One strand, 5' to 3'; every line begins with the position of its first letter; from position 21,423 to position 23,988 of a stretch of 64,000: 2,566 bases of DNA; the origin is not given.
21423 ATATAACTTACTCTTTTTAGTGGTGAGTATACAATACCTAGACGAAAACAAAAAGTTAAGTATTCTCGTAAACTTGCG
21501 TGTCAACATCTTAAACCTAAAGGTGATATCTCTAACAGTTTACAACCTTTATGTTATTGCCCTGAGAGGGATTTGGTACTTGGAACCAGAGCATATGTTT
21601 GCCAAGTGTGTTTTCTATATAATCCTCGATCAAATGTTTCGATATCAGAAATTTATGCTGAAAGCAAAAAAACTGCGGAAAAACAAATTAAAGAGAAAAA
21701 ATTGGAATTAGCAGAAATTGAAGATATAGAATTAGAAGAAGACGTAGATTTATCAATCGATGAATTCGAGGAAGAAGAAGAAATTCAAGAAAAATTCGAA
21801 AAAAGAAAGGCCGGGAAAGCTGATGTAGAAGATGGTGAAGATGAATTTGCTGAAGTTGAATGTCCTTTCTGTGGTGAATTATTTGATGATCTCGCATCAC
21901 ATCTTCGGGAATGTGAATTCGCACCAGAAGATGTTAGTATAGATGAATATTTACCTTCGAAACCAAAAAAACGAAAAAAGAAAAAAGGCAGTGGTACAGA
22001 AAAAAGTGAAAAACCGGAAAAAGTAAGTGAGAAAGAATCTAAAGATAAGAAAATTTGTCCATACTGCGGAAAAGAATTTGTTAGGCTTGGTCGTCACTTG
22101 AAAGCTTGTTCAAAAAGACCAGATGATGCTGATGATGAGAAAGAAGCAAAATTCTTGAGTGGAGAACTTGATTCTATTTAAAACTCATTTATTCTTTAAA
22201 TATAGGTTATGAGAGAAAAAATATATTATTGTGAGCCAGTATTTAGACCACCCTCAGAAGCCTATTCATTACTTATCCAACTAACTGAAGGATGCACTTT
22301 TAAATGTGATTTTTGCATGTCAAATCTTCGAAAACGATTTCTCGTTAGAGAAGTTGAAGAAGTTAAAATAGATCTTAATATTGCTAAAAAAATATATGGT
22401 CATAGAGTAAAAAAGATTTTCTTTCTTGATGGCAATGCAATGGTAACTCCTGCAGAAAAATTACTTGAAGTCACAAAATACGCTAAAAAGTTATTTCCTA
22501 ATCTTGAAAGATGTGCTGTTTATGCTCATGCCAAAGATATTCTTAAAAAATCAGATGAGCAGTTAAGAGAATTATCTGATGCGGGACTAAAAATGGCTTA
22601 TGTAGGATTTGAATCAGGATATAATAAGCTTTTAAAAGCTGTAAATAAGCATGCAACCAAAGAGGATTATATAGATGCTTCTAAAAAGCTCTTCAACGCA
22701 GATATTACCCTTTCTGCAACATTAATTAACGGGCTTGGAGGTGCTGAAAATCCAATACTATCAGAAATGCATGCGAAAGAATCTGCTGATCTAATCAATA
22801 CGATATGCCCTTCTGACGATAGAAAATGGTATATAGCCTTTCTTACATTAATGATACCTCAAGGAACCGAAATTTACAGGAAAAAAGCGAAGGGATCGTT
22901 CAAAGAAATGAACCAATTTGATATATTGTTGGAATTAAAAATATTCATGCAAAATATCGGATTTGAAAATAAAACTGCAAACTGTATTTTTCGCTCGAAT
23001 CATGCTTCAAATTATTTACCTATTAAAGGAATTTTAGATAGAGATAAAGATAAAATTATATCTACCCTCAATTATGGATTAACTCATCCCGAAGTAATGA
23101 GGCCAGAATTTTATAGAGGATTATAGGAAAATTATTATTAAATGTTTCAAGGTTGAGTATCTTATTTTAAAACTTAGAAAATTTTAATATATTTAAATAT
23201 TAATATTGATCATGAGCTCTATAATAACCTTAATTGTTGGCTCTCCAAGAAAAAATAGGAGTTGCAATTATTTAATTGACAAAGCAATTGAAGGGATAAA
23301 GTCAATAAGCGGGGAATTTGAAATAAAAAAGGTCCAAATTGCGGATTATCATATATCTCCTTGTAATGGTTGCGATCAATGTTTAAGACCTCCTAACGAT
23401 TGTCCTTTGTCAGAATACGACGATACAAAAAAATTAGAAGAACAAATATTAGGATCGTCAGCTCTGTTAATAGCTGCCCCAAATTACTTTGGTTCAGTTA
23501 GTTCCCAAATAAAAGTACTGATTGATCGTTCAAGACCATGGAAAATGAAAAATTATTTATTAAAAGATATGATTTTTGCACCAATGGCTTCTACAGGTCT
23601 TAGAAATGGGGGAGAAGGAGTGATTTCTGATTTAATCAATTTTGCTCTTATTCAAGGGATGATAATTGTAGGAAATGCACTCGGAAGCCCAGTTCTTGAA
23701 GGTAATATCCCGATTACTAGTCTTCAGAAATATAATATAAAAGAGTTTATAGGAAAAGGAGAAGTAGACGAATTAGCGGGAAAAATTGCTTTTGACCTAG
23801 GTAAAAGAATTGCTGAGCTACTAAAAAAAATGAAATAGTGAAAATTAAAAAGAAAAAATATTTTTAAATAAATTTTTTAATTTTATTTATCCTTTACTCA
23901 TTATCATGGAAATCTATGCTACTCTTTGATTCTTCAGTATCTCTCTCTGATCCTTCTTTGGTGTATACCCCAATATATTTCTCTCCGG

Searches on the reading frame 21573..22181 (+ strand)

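Call 71: search_protein_families(library=pfam, max_evalue=0.01, proteins=[window:21573-22181:+])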
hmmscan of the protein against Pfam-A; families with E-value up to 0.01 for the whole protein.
window:21573-22181:+ (202 aa): 7 families
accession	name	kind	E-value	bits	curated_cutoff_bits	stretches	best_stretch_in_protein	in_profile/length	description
PF13248.11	Zn_ribbon_3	-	3.4e-05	23.6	27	0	157-168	14-25/26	zinc-ribbon domain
PF14369.11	Zn_ribbon_19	-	0.00018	22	30.8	0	153-170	16-32/35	zinc-ribbon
PF10571.15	UPF0547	-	0.0022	18.5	29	0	160-169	15-24/26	Uncharacterised protein family UPF0547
PF05605.18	zf-Di19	-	0.0024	18.5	27.5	0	94-110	2-20/54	Drought induced 19 protein (Di19), zinc-binding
PF10276.14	zf-CHCC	-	0.0026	18.2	27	0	157-169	25-37/37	Zinc-finger domain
PF05443.17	ROS_MUCR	-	0.003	18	25.4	0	137-178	47-83/123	ROS/MUCR transcriptional regulator protein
PF24460.1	DUF7575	-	0.003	17.3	28.5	0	161-168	5-12/28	Domain of unknown function (DUF7575)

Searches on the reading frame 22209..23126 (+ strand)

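Call 71: search_protein_families(library=pfam, max_evalue=0.01, proteins=[window:22209-23126:+])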
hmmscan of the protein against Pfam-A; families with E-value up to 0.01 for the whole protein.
window:22209-23126:+ (305 aa): 2 families
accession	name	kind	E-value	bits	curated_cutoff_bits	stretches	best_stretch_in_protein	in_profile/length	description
PF04055.27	Radical_SAM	-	6.8e-17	62.6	29.5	1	23-177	1-152/166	Radical SAM superfamily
PF13353.11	Fer4_12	-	0.0017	19.1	22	1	26-101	12-86/137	4Fe-4S single cluster domain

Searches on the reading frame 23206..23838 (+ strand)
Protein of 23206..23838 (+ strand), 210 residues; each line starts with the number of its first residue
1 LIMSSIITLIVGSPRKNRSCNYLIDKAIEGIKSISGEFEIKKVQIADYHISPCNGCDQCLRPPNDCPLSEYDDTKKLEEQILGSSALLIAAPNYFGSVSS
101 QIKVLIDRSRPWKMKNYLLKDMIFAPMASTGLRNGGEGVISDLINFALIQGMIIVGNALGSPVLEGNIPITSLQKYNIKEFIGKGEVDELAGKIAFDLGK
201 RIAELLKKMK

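Call 71: search_protein_families(library=pfam, max_evalue=0.01, proteins=[window:23206-23838:+])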
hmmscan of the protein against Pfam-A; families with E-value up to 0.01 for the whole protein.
window:23206-23838:+ (210 aa): 2 families
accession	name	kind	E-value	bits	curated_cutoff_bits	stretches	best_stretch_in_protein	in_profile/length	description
PF03358.20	FMN_red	-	2.6e-21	76.2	24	1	7-157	3-142/152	NADPH-dependent FMN reductase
PF02525.22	Flavodoxin_2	-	4.8e-05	23.6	27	1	7-108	3-102/198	Flavodoxin-like fold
